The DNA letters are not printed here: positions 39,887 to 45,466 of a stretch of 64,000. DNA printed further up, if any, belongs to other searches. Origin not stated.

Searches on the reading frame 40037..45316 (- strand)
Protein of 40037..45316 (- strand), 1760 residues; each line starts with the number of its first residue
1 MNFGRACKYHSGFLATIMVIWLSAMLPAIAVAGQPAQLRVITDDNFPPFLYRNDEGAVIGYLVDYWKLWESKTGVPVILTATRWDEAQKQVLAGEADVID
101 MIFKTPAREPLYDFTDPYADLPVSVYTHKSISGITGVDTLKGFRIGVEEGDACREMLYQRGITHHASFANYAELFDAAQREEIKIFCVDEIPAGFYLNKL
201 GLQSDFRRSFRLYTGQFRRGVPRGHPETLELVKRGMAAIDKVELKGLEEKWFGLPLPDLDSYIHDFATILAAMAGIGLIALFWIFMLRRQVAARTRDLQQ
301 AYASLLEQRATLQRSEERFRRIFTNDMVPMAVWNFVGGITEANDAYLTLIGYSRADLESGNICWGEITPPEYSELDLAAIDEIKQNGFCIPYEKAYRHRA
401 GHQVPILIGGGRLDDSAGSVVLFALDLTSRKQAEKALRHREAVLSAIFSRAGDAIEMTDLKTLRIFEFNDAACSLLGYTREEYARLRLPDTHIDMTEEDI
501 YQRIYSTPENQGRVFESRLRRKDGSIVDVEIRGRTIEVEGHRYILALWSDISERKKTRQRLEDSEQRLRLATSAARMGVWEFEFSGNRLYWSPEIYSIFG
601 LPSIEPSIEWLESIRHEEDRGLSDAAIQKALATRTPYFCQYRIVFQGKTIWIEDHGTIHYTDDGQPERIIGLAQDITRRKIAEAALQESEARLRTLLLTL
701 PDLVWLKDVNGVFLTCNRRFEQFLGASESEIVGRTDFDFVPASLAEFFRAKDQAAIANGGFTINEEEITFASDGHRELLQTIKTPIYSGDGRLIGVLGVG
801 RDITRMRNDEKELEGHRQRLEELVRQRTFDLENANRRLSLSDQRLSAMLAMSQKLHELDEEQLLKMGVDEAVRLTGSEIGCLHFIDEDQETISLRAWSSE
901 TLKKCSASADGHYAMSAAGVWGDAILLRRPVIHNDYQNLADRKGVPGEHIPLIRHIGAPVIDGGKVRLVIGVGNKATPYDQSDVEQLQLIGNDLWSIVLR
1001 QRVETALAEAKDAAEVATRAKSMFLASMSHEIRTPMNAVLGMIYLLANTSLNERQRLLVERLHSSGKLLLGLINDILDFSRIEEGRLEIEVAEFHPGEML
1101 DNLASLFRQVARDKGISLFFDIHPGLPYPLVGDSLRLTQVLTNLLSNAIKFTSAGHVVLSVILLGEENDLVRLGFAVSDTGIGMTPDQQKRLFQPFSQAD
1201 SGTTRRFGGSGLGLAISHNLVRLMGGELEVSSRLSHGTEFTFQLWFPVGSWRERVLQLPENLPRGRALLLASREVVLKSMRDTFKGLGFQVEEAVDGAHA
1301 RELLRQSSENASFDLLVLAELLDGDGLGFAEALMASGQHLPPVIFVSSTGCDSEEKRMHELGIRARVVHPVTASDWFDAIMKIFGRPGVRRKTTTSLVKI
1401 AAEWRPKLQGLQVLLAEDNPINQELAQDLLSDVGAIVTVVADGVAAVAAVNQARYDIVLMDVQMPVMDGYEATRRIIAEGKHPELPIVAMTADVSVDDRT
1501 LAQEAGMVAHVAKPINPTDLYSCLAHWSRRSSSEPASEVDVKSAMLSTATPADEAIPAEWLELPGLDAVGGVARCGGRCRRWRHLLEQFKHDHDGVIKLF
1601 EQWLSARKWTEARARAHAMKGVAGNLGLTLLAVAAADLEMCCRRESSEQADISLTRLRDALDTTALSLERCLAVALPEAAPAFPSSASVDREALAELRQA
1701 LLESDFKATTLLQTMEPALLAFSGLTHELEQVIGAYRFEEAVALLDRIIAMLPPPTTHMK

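Call 77: search_protein_families(library=pfam, proteins=[window:40037-45316:-], max_evalue=0.0001)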
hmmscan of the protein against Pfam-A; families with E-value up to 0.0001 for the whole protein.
window:40037-45316:- (1760 aa): 12 families
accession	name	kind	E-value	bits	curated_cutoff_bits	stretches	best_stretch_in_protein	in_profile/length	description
PF00989.32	PAS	-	3.4e-33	114.5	22.6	2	692-803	2-113/113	PAS fold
PF00072.30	Response_reg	-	1.9e-31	109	30.2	1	1413-1522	1-108/111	Response regulator receiver domain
PF13185.12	GAF_2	-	1.4e-30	106.7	28.6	1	858-997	2-134/136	GAF domain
PF08447.18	PAS_3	-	2.2e-30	105.2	25.6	1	589-672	2-88/89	PAS fold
PF02518.31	HATPase_c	-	1.7e-28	99.7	26.4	1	1132-1245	1-108/111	Histidine kinase-, DNA gyrase B-, and HSP90-like ATPase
PF13426.13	PAS_9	-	3.6e-28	98.3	27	2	459-553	7-103/103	PAS domain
PF00497.25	SBP_bac_3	-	4.5e-24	85.1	26.4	1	38-253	1-131/132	Bacterial extracellular solute-binding proteins, family 3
PF08448.16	PAS_4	-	5.9e-24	84.9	23.1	1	700-806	4-108/110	PAS fold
PF00512.31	HisKA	-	1.7e-19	70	26.9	1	1020-1085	1-66/66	His Kinase A (phospho-acceptor) domain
PF13188.13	PAS_8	-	4.9e-18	64.8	21.8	1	691-744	1-54/65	PAS domain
PF01627.28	Hpt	-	2.3e-10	41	24.6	1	1584-1663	1-80/84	Hpt domain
PF01590.32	GAF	-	4.2e-07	31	22.4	0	859-994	1-129/133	GAF domain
